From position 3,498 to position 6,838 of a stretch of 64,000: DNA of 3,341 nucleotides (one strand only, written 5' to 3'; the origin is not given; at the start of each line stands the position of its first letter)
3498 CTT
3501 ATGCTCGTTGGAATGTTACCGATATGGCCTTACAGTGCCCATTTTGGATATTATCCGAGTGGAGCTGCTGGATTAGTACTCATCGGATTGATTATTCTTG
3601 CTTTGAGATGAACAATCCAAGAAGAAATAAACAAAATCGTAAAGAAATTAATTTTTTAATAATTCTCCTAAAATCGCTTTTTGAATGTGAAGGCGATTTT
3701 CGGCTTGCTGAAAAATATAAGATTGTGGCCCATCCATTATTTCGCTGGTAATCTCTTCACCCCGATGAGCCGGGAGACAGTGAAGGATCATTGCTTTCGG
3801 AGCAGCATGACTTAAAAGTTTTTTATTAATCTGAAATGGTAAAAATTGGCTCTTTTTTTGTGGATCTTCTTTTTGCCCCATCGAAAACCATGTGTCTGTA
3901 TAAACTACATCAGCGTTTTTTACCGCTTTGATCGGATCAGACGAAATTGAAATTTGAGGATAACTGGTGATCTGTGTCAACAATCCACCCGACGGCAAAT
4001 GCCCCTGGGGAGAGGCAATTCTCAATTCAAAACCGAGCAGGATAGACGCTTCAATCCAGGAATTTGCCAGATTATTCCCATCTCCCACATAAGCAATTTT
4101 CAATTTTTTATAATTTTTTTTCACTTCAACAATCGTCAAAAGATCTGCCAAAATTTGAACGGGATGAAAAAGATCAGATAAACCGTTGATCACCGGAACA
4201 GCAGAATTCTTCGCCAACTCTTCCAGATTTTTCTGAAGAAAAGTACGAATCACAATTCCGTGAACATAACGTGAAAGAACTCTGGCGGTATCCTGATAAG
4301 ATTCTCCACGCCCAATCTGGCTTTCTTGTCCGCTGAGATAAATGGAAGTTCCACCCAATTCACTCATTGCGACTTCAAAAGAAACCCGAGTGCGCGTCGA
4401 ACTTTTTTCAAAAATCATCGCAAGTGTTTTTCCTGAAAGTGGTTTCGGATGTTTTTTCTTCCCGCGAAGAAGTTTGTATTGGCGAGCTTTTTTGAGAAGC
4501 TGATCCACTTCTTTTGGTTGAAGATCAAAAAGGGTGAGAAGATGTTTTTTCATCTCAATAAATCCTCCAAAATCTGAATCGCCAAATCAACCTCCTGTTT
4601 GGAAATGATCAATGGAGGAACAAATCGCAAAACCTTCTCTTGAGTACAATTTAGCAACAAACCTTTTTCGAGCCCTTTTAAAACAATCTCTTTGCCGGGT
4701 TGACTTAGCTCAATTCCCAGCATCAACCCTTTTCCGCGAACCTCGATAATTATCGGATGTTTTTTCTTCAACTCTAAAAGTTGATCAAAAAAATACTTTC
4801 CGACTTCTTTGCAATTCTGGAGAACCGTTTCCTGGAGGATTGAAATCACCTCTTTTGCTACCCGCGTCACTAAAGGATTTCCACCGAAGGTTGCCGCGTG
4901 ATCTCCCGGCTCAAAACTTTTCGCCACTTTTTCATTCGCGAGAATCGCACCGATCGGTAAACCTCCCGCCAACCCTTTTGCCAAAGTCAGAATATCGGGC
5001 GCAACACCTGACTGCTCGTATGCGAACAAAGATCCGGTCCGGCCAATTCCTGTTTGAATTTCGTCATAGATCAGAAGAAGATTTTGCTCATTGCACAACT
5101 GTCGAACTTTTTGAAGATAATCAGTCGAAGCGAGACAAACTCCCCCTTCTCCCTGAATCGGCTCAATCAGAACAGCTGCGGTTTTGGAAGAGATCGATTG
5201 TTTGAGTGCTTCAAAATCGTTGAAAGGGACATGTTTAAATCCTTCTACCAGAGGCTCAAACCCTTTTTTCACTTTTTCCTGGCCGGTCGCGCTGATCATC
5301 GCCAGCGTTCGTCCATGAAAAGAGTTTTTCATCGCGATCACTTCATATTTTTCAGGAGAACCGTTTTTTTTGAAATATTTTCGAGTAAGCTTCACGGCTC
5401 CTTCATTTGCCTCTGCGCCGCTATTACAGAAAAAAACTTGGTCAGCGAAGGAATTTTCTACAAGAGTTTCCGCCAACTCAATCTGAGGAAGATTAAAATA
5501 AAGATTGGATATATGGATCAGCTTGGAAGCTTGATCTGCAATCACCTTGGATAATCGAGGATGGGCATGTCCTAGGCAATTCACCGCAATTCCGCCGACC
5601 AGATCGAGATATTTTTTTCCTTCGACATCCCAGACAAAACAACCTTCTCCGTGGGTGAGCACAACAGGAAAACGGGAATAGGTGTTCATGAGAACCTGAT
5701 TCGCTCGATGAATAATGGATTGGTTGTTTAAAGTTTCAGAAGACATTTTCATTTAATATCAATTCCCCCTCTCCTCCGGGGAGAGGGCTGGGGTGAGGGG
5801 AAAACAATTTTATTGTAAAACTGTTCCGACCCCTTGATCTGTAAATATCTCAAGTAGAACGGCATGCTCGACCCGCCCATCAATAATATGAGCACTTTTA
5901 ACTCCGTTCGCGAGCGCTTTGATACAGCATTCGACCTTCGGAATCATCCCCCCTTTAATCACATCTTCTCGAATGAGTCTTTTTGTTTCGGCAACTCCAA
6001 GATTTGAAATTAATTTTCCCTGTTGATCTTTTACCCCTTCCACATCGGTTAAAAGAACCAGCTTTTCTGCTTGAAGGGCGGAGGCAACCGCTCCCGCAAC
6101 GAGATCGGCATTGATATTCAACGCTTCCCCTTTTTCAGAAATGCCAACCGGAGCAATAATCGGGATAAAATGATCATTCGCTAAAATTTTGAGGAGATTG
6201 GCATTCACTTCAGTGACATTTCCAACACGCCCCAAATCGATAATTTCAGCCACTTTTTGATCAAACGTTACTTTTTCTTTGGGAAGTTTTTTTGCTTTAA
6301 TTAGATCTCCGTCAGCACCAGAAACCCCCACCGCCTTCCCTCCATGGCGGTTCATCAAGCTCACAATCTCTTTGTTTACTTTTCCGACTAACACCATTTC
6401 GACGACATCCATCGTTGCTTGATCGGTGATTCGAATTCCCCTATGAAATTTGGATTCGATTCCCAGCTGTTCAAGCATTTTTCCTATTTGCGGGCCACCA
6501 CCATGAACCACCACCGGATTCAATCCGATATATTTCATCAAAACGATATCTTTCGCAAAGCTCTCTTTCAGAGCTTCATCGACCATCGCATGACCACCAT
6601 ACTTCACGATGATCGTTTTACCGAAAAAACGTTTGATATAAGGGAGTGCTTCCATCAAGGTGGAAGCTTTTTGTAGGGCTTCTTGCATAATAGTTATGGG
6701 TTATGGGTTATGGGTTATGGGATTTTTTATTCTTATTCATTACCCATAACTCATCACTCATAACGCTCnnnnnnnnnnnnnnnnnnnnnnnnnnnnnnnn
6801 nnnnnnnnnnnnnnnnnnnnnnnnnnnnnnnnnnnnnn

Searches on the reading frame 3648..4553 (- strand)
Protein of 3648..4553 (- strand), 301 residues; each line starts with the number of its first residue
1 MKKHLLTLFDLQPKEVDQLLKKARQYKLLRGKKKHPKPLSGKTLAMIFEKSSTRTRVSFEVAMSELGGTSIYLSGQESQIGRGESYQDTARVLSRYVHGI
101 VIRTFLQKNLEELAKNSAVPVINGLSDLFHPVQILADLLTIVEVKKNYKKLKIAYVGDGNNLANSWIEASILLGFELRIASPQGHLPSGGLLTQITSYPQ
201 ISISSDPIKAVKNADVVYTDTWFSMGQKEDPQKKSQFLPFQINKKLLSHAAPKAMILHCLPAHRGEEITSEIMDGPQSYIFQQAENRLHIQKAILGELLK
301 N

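Call 19: search_protein_families(library=ncbifam, proteins=[window:3648-4553:-], max_evalue=1e-10)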
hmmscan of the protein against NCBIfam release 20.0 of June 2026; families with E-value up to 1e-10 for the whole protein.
window:3648-4553:- (301 aa): 15 families
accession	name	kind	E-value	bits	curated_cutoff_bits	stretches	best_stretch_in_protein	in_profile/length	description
NF001986.0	PRK00779.1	subfamily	3e-126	420.7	306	1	2-300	5-305/307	ornithine carbamoyltransferase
TIGR00658.1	orni_carb_tr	equivalog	1.9e-116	388.5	280.85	1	3-299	1-303/304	ornithine carbamoyltransferase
NF011380.0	PRK14805.1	equivalog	6.1e-92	307.9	421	1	3-300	2-301/302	ornithine carbamoyltransferase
TIGR04384.1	putr_carbamoyl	exception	3.5e-78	263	500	1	7-298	4-306/330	putrescine carbamoyltransferase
NF003286.0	PRK04284.1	subfamily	3.2e-74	250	515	1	3-295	7-326/332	ornithine carbamoyltransferase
NF009213.0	PRK12562.1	subfamily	4.8e-63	213.6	559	1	2-265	6-280/334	ornithine carbamoyltransferase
NF002470.0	PRK01713.1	equivalog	1.2e-61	209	545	1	2-266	7-281/334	ornithine carbamoyltransferase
NF011379.0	PRK14804.1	equivalog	9.2e-61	205.6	373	1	3-300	7-310/311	ornithine carbamoyltransferase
NF002032.1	PRK00856.1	equivalog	1.5e-52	178.7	263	1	3-298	1-296/297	aspartate carbamoyltransferase catalytic subunit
TIGR00670.1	asp_carb_tr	equivalog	1.1e-48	165.9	236.95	1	3-299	1-303/304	aspartate carbamoyltransferase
NF003384.0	PRK04523.1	equivalog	1.8e-40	139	288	1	3-300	4-334/336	N-acetylornithine carbamoyltransferase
NF008853.0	PRK11891.1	equivalog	1.3e-32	113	560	1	2-299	88-398/430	aspartate carbamoyltransferase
NF006046.0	PRK08192.1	equivalog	2.4e-31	109.3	512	1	3-295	7-313/339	aspartate carbamoyltransferase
NF010387.0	PRK13814.1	equivalog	3.2e-25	88.7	660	1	3-297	6-301/310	aspartate carbamoyltransferase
NF005538.0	PRK07200.1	equivalog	9.5e-12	44.6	453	0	3-151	22-186/396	knotted carbamoyltransferase YgeW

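Call 21: find_encoding_contigs(protein=window:3648-4553:-, flank=3000, max_places=10)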
Protein window:3648-4553:- (301 aa): 1 contig read that carries it; 1 place shown.
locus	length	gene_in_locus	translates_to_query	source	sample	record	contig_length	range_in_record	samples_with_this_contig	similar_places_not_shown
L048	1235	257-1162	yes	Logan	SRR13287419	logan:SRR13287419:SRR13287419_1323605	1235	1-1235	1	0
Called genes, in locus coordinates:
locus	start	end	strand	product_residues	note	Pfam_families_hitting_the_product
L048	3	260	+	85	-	?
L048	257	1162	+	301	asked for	PF02729:OTCace_N, PF00185:OTCace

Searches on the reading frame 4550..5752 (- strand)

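Call 19: search_protein_families(library=ncbifam, proteins=[window:4550-5752:-], max_evalue=1e-10)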
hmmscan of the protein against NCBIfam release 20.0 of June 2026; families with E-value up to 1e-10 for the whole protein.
window:4550-5752:- (400 aa): 69 families (the best 25 are shown)
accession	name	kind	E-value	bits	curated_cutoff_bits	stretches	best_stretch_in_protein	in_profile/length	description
TIGR00707.1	argD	subfamily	2.4e-158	526.9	410.05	1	21-399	2-380/381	acetylornithine/succinylornithine family transaminase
NF002325.0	PRK01278.1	subfamily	4.6e-155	516.1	372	1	18-398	3-385/395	acetylornithine transaminase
NF002874.0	PRK03244.1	equivalog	1e-142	475.7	457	1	8-399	5-392/399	acetylornithine transaminase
TIGR03246.1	arg_catab_astC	subfamily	7.1e-136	453.3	609.95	1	18-396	7-390/397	acetylornithine/succinylornithine family transaminase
NF003468.0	PRK05093.1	subfamily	1.7e-135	451.8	522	1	17-397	12-397/405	acetylornithine/succinyldiaminopimelate transaminase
NF002797.0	PRK02936.1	equivalog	1e-134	449.1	496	1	20-399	3-377/385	acetylornithine transaminase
NF009047.0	PRK12381.1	subfamily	2.6e-130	434.9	630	1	17-395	10-393/406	bifunctional succinylornithine transaminase/acetylornithine transaminase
NF002985.0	PRK03715.1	equivalog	3.1e-122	408.1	568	1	19-399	9-391/395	acetylornithine transaminase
NF004426.0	PRK05769.1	equivalog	2.3e-112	376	552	2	190-399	221-437/441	acetyl ornithine aminotransferase family protein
NF003397.0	PRK04612.1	equivalog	9.9e-111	370.4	735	1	19-392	13-394/408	acetylornithine transaminase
NF005993.0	PRK08117.1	subfamily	1.1e-109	367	574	2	186-398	202-426/433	aspartate aminotransferase family protein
NF003273.0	PRK04260.1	equivalog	2e-108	362.4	616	1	21-399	4-375/376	acetylornithine transaminase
TIGR01885.1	Orn_aminotrans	equivalog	2.7e-106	355.7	378.4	1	11-399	2-401/402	ornithine--oxo-acid transaminase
NF003145.0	PRK04073.1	equivalog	6.2e-104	347.7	656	1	10-399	4-395/396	ornithine--oxo-acid transaminase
NF042418.1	LysJ_Th_th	equivalog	1.6e-92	310.4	700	1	24-398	14-384/386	[LysW]-aminoadipate semialdehyde transaminase LysJ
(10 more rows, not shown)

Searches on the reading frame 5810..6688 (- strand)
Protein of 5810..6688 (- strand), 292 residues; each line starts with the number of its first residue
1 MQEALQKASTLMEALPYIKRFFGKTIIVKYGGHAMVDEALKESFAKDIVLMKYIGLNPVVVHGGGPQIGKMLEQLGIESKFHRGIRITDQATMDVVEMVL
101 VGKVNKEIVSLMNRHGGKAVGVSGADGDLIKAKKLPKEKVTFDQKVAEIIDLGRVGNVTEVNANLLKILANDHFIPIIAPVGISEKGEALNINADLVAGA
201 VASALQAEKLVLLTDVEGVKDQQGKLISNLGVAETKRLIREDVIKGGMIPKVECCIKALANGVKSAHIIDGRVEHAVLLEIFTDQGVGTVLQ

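Call 19: search_protein_families(library=ncbifam, proteins=[window:5810-6688:-], max_evalue=1e-10)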
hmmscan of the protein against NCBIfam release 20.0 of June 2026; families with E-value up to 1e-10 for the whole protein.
window:5810-6688:- (292 aa): 9 families
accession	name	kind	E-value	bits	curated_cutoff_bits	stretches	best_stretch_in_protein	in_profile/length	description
TIGR00761.1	argB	equivalog_domain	1.8e-80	269.8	151.3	1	25-268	1-231/231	acetylglutamate kinase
NF003641.0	PRK05279.1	equivalog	1.9e-47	162.2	344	1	8-291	10-289/441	amino-acid N-acetyltransferase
TIGR01890.1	N-Ac-Glu-synth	equivalog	1.2e-43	149.7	202.85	1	11-291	5-277/429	amino-acid N-acetyltransferase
NF010659.0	PRK14058.1-1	equivalog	1.3e-41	142.5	223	1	26-290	2-265/267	[LysW]-aminoadipate kinase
NF003387.0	PRK04531.1-2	equivalog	1.3e-39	135.9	426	1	17-291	26-286/441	acetylglutamate kinase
NF010662.0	PRK14058.1-4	equivalog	4.6e-38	130.9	194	1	26-278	2-251/264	[LysW]-aminoadipate/[LysW]-glutamate kinase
NF010661.0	PRK14058.1-3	equivalog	1e-34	119.9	251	1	25-279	2-261/283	acetylglutamate/acetylaminoadipate kinase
NF003386.0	PRK04531.1-1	equivalog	2.2e-28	99.4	417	1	17-291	31-291/442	acetylglutamate kinase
NF010660.0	PRK14058.1-2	equivalog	2.7e-18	66.7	241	1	27-272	3-242/249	[LysW]-aminoadipate/[LysW]-glutamate kinase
